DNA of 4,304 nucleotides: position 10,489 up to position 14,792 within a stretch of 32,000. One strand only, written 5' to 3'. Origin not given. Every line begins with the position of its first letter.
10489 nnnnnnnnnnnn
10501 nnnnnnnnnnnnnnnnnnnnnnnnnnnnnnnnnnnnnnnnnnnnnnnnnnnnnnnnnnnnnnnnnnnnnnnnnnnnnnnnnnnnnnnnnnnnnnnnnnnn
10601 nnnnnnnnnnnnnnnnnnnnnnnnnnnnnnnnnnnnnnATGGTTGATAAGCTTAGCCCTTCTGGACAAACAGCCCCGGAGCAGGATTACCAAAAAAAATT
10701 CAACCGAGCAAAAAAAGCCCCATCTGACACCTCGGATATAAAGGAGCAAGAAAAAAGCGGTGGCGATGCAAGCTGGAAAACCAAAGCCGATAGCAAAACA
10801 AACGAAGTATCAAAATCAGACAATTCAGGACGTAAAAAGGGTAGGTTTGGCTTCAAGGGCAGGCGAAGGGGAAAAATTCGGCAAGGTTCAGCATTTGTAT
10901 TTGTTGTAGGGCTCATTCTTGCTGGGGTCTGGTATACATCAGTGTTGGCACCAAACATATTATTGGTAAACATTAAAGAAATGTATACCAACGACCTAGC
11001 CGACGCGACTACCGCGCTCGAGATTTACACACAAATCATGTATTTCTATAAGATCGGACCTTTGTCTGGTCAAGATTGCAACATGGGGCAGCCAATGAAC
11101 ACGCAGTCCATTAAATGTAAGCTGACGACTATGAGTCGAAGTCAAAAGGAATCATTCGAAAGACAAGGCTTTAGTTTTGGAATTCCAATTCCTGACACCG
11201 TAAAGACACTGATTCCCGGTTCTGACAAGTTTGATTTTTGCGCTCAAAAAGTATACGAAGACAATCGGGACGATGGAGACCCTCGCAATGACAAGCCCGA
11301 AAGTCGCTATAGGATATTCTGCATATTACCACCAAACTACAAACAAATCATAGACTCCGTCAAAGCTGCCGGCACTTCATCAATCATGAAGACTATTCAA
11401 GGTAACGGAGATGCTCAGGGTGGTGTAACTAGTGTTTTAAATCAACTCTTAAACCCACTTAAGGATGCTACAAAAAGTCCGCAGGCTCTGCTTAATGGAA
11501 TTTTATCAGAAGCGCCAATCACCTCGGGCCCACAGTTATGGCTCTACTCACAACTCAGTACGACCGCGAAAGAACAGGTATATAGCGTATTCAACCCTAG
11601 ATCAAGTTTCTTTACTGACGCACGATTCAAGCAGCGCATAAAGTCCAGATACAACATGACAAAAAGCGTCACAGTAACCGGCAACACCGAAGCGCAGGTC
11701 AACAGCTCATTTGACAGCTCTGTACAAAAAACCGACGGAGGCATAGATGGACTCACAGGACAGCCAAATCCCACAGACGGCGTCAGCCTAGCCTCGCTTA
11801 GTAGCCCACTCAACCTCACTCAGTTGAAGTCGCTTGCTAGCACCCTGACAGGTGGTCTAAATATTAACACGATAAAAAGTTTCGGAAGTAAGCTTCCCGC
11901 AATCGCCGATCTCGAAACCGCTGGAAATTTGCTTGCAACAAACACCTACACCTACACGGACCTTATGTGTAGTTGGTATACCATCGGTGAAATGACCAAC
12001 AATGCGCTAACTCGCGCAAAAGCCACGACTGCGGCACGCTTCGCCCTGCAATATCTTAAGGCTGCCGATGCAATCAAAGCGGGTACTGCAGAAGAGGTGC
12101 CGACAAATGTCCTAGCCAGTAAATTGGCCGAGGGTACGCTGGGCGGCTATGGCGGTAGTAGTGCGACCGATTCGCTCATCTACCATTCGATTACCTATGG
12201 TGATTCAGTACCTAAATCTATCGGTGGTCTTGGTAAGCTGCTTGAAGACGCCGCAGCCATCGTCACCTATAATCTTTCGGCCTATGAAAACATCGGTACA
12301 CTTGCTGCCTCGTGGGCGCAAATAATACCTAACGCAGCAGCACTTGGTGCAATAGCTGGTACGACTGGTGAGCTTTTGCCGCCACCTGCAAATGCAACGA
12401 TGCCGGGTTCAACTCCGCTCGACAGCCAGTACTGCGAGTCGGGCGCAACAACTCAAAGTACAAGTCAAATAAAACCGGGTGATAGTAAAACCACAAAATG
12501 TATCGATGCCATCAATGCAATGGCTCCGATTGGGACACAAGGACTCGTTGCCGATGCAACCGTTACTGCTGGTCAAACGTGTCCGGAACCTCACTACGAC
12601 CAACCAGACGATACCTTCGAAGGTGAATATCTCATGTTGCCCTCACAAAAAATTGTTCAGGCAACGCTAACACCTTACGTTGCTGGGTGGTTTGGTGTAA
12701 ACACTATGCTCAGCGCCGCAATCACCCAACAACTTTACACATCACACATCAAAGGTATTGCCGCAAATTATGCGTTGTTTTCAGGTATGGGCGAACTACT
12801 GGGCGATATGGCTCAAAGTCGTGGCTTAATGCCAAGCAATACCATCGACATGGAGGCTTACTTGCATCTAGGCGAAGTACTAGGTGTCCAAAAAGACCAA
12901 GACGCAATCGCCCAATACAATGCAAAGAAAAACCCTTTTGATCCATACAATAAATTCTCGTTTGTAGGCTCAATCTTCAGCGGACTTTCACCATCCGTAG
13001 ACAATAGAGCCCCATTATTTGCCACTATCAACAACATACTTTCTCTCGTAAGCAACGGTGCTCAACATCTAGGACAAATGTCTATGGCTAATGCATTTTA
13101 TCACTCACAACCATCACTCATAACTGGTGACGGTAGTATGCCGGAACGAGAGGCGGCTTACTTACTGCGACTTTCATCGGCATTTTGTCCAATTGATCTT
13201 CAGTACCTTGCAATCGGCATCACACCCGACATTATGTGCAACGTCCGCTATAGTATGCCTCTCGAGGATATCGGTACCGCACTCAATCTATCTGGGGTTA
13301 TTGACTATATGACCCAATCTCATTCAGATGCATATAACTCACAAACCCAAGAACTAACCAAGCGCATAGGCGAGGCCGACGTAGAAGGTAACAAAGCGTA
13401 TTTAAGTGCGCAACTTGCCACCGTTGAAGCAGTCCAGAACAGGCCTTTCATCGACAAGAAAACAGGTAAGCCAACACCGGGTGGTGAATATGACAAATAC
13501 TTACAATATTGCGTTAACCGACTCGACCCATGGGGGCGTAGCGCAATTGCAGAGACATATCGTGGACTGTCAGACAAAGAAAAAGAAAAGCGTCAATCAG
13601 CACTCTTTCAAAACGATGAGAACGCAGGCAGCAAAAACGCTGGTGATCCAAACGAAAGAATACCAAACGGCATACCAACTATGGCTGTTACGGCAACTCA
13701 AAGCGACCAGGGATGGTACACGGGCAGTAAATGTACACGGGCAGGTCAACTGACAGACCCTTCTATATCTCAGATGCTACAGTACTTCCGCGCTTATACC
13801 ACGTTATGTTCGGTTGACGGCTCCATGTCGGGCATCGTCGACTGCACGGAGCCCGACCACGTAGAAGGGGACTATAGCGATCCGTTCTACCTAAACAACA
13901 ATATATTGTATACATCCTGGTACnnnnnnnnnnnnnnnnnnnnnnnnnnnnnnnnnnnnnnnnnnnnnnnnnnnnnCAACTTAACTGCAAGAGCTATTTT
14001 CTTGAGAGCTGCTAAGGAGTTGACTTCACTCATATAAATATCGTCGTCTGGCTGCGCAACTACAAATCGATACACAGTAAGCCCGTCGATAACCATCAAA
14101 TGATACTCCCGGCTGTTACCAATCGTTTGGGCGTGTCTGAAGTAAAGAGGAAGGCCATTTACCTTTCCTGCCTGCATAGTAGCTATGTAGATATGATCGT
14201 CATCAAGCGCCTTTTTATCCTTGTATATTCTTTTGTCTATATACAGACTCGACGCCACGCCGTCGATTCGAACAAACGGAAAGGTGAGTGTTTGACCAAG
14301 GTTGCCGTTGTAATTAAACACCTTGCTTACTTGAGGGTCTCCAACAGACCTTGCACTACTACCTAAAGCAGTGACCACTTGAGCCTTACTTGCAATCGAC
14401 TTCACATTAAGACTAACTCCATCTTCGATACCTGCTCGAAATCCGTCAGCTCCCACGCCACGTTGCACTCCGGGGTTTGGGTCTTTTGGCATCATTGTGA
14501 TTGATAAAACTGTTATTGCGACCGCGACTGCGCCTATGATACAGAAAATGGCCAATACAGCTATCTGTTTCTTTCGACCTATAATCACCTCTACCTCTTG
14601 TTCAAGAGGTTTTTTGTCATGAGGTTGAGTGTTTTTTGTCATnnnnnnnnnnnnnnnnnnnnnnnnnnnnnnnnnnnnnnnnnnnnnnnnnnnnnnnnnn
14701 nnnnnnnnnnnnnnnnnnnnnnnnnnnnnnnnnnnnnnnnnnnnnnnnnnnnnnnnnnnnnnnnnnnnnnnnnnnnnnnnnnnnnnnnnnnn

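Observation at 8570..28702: The locus is built from two anciently duplicated modules: VirB6-like channel plus ~1,100-aa anchored surface protein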

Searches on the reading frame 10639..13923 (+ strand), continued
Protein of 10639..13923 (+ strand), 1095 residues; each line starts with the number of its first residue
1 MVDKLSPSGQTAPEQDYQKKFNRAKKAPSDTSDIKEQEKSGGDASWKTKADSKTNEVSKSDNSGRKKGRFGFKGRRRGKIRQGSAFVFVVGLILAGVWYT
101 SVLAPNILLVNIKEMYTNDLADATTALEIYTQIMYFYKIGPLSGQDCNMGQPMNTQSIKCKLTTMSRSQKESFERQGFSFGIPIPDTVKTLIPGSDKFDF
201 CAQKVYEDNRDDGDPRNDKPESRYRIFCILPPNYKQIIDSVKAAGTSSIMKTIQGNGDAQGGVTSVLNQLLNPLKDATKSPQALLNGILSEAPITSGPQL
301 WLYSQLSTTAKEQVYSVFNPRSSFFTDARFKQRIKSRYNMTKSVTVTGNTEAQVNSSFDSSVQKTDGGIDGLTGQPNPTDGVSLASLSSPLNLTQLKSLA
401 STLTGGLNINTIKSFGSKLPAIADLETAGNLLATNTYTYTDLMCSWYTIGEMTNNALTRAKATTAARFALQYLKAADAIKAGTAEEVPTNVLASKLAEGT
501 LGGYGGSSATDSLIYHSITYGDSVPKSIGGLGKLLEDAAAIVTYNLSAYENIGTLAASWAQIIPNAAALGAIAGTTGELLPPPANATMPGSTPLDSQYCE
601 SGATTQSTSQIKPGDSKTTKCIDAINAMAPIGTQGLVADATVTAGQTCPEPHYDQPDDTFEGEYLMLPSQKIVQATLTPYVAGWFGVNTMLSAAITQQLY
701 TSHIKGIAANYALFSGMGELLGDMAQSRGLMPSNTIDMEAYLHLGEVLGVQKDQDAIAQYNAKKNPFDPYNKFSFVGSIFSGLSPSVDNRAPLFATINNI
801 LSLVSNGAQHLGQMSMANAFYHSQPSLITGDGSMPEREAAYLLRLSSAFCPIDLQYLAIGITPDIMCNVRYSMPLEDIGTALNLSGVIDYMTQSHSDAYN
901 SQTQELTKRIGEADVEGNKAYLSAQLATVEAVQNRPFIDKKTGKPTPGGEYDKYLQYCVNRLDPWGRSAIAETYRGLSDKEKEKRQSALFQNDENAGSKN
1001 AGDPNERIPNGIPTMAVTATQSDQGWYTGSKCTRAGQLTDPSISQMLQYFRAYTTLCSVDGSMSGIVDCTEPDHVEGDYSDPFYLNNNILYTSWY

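Call 76: fold_search(model_id=the predicted structure, library=viral)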
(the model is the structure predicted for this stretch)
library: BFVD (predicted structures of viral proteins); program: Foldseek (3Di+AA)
matches with E <= 10: 33; with E <= 0.001: 0
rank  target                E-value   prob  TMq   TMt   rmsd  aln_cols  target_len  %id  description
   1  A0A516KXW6            5.3e-02  0.10  0.06  0.07  35.5       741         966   11  (no name in the UniProt tables at hand)
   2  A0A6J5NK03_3          2.1e-01  0.04  0.07  0.07  34.3      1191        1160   10  Large polyvalent protein associated domain-containing protein [uncultured Caudovirales phage]
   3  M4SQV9                2.2e-01  0.07  0.09  0.10  35.2       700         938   15  (no name in the UniProt tables at hand)
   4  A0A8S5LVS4            3.9e-01  0.05  0.06  0.12  33.3       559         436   13  Minor tail protein [Siphoviridae sp. ctkzC12]
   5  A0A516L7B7            6.2e-01  0.03  0.06  0.07  37.3       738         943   10  (no name in the UniProt tables at hand)
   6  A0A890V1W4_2          6.5e-01  0.02  0.06  0.07  33.7       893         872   10  Uncharacterized protein [Microbacterium phage Shocker]
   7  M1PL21                7.1e-01  0.02  0.06  0.08  41.6       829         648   10  (no name in the UniProt tables at hand)
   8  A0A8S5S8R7            8.4e-01  0.01  0.06  0.06  41.4      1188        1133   11  Chromosome segregation ATPase [Phage sp. ctGns7]
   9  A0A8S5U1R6            1.5e+00  0.02  0.08  0.07  30.9       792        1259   11  Minor tail protein [Siphoviridae sp. ctdHi7]
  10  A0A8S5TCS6            1.5e+00  0.01  0.06  0.07  34.1      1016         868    9  Structural protein [Podoviridae sp. ctlMy11]
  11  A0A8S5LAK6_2          2.1e+00  0.01  0.08  0.07  38.7      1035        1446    9  RNA polymerase [Podoviridae sp. ctBev14]
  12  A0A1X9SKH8            2.4e+00  0.02  0.06  0.13  27.4       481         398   10  Amino acid permease/ SLC12A domain-containing protein [Sulfolobus islandicus rod-shaped virus 11]
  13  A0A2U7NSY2            2.5e+00  0.02  0.05  0.04  28.1       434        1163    8  (no name in the UniProt tables at hand)
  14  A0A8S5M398            2.9e+00  0.02  0.06  0.07  23.7       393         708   17  Tail tape measure (Fragment) [Siphoviridae sp. ctDMf1]
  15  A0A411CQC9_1          3.0e+00  0.01  0.07  0.09  37.4       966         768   11  Tape measure protein [Arthrobacter phage Sonali]
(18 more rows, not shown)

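Call 81: find_encoding_contigs(protein=P0091, flank=10000, max_places=1)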
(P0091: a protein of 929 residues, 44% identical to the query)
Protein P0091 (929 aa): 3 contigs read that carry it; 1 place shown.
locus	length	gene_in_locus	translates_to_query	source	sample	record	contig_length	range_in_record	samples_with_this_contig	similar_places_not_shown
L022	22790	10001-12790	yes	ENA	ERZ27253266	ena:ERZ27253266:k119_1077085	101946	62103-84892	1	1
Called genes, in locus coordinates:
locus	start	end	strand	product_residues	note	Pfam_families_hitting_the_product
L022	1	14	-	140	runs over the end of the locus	-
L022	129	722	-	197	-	-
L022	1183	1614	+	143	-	PF18895:T4SS_pilin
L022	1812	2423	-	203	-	-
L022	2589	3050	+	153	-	PF00011:HSP20, PF17886:ArsA_HSP20 (weak)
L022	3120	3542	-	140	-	PF18895:T4SS_pilin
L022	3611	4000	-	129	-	PF18895:T4SS_pilin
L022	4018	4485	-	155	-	PF18895:T4SS_pilin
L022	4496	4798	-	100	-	PF18895:T4SS_pilin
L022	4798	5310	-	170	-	-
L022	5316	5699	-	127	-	-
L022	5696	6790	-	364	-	-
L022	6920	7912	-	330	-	-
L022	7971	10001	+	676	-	PF19590:TrbL_3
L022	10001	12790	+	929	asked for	-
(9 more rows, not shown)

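Call 95: search_protein_families(library=phrogs, proteins=[window:10639-13923:+], max_evalue=0.001)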
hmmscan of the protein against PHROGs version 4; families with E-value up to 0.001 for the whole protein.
window:10639-13923:+ (1095 aa): 0 families

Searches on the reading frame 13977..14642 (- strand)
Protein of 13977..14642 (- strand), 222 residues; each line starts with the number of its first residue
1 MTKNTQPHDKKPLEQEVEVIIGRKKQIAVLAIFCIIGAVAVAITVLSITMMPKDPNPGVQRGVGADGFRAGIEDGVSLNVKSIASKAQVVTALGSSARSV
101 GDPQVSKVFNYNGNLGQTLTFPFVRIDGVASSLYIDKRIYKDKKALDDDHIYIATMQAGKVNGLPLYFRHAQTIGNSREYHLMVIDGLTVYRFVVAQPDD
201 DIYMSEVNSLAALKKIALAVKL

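Call 8: search_protein_families(library=pfam, proteins=[window:13977-14642:-], max_evalue=0.01)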
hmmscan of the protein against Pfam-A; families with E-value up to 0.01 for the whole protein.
window:13977-14642:- (222 aa): 0 families

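Call 95: search_protein_families(library=phrogs, proteins=[window:13977-14642:-], max_evalue=0.001)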
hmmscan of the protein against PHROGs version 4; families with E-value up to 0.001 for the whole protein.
window:13977-14642:- (222 aa): 0 families
